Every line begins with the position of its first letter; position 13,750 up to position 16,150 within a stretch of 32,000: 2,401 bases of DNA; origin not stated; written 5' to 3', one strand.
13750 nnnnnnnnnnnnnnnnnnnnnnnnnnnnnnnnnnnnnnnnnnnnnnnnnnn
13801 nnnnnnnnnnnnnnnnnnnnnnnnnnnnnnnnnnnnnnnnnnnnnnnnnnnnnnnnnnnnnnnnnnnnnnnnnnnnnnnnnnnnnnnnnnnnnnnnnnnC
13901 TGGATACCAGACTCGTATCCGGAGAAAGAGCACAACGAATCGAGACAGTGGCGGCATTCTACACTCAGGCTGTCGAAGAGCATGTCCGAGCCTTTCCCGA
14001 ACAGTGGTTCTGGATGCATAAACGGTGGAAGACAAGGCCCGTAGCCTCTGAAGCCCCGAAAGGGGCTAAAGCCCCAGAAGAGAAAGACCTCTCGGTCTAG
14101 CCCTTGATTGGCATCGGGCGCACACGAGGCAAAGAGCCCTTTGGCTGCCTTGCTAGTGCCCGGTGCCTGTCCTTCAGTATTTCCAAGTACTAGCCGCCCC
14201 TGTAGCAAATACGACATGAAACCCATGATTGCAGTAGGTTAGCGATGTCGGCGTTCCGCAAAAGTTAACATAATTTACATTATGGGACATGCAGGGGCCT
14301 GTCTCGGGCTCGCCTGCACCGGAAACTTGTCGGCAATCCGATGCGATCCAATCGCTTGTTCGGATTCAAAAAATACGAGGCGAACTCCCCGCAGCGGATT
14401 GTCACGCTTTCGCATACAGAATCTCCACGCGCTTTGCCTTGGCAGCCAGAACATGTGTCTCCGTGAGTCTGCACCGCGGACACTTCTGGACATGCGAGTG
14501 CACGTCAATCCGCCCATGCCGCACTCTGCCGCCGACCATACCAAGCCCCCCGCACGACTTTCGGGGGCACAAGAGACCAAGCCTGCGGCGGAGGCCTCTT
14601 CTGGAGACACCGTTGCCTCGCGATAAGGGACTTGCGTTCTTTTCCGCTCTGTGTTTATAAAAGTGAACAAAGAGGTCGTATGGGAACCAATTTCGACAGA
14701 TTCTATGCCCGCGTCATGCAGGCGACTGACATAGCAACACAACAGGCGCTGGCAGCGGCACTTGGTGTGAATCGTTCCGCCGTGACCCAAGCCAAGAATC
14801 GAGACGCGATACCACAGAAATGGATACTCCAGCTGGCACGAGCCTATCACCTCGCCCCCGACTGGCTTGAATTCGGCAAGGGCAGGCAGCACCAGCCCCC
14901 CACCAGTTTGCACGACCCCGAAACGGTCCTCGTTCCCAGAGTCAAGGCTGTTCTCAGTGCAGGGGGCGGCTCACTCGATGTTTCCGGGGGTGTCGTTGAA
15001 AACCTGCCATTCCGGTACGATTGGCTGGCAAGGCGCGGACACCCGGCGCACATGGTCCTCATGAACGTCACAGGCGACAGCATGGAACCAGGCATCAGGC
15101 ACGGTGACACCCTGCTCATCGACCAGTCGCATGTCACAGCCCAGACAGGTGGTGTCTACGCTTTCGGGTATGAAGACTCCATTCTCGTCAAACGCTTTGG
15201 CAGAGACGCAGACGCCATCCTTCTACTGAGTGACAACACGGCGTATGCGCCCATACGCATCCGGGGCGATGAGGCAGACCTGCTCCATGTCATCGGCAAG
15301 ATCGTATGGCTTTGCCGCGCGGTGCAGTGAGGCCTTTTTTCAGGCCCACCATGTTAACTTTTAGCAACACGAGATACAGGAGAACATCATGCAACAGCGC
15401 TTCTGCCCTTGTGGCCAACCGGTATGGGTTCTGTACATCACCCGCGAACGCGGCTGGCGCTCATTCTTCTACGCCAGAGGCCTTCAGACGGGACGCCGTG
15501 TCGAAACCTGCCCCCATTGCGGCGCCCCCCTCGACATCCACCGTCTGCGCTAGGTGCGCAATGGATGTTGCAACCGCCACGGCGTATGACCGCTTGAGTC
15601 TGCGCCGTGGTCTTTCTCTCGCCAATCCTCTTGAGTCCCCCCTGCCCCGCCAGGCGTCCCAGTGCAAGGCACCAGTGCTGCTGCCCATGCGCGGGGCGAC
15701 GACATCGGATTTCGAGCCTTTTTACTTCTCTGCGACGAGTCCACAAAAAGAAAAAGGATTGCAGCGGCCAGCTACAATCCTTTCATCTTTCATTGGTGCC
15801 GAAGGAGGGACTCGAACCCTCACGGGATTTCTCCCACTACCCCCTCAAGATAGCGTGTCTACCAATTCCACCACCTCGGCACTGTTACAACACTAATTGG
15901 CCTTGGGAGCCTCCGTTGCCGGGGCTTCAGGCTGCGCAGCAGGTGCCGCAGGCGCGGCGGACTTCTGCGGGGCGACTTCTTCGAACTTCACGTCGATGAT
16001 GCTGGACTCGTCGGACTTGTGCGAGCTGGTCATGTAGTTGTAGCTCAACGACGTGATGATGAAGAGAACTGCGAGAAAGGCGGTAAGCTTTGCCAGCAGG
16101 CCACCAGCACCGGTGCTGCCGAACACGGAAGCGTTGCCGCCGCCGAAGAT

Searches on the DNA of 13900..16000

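Call 37: search_rna_families(source=window, start=13900, end=16000, threshold=evalue, max_evalue=1)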
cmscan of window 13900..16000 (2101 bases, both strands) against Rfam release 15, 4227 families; matches with E-value up to 1: 3.
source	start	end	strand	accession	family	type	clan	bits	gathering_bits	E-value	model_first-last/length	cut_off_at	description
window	15797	15880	-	RF00005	tRNA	Gene; tRNA;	CL00001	48.4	29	9.1e-09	1-71/71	no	tRNA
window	15798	15880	-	RF01684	mascRNA-menRNA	Gene;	-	21.7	42.5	0.25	1-56/56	no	MALAT1-associated small cytoplasmic RNA/MEN beta RNA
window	15743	15793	-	RF00984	mir-576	Gene; miRNA;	-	19.7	99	0.67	1-90/90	no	mir-576 microRNA precursor family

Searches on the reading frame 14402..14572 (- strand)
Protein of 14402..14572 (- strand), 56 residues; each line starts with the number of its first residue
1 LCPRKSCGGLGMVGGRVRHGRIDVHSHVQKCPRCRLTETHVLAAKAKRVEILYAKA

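Call 58: search_protein_representatives(protein=window:14402-14572:-)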
Query: 56 residues. Proteins with E-value up to 0.001 (for the whole library): 2; up to 1e-10: 1; up to 1e-30: 0. The best 2 are listed.
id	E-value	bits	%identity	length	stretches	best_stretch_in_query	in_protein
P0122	2.8e-22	93.2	100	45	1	12-56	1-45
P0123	3.4e-04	36.7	42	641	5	13-34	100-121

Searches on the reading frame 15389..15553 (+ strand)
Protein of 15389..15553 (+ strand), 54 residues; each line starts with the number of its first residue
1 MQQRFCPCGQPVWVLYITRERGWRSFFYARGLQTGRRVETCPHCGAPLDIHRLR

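Call 7: search_protein_families(library=pfam, proteins=[window:15389-15553:+], max_evalue=0.01)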
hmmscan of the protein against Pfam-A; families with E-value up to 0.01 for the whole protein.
window:15389-15553:+ (54 aa): 1 family
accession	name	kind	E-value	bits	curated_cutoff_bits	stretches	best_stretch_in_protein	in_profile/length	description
PF13248.11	Zn_ribbon_3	-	0.0041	17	27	0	37-48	15-26/26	zinc-ribbon domain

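Call 9: search_protein_families(library=phrogs, proteins=[window:15389-15553:+], max_evalue=0.01)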
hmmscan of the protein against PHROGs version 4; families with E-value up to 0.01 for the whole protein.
window:15389-15553:+ (54 aa): 0 families

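Call 43: search_dna_similar(query=window:15389-15553:+, collection=phages, mode=protein, max_evalue=0.01, max_rows=10)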
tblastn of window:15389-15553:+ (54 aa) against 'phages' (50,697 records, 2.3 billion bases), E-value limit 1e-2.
No match.

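Call 45: search_protein_families(library=ncbifam, proteins=[window:15389-15553:+], max_evalue=0.01)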
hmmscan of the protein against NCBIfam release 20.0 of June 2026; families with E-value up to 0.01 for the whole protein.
window:15389-15553:+ (54 aa): 0 families

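Call 46: find_homologous_proteins(query=window:15389-15553:+)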
Query window:15389-15553:+ (54 aa): 1 proteins with E <= 0.001 among 1 candidates.
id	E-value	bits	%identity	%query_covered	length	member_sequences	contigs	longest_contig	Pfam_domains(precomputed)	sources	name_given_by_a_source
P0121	1.2e-32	128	100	100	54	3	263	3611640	-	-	-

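Call 61: find_encoding_contigs(protein=P0121, flank=4000, max_places=8)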
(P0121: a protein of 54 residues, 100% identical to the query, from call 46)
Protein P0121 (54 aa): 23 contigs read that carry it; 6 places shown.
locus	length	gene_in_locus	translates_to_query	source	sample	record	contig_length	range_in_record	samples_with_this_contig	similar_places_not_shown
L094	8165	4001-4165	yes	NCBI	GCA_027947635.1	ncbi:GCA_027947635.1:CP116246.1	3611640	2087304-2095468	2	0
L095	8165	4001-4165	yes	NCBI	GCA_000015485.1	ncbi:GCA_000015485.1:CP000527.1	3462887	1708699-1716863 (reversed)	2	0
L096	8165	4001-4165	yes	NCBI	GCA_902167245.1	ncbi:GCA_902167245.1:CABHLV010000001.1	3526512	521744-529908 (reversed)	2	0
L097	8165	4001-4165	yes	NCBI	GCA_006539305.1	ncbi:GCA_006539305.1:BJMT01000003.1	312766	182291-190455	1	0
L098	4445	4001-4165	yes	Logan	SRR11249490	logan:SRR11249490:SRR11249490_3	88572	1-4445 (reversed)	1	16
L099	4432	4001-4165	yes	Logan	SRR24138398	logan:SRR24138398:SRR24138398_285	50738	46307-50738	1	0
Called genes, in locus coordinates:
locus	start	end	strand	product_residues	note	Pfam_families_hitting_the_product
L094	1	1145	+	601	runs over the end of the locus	PF00664:ABC_membrane, PF00005:ABC_tran, PF02463:SMC_N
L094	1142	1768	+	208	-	PF04028:DUF374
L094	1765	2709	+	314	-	PF03279:Lip_A_acyltrans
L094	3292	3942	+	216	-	PF07022:Phage_CI_repr, PF00717:Peptidase_S24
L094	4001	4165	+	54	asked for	-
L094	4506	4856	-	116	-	PF03840:SecG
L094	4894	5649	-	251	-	PF00121:TIM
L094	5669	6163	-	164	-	PF13673:Acetyltransf_10, PF00583:Acetyltransf_1, PF13420:Acetyltransf_4 (weak), PF24553:Rv0428c_C (weak), PF13508:Acetyltransf_7, PF08445:FR47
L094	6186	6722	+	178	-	PF00293:NUDIX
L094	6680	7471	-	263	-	PF00459:Inositol_P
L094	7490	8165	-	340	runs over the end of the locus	PF06723:MreB_Mbl, PF00022:Actin (faint), PF00012:HSP70, PF14450:FtsA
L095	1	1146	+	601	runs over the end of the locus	PF00664:ABC_membrane, PF00005:ABC_tran, PF02463:SMC_N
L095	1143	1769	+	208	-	PF04028:DUF374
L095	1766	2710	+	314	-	PF03279:Lip_A_acyltrans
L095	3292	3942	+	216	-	PF07022:Phage_CI_repr, PF00717:Peptidase_S24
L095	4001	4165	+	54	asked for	-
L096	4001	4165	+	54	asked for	-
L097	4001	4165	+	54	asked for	-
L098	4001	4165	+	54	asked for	-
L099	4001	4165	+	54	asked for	-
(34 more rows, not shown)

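Call 77: predict_structure(protein=window:15389-15553:+)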
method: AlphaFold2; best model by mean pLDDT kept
length: 54 residues; sequences in the alignment: 1
mean_pLDDT: 62.8   pTM: 0.35
mean pLDDT of the five models: 62.8, 60.8, 60.2, 60.2, 58.9
residues with pLDDT >= 90: 0; 70-90: 12; 50-70: 38; < 50: 4
segments of 3 or more residues with pLDDT < 50: 52-54
pLDDT, mean of each block of 10 residues (from residue 1): 70 66 58 56 70 49
secondary structure, 60 per line:
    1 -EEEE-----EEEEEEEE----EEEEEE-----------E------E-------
elements in order: E2-5 E11-18 E23-28
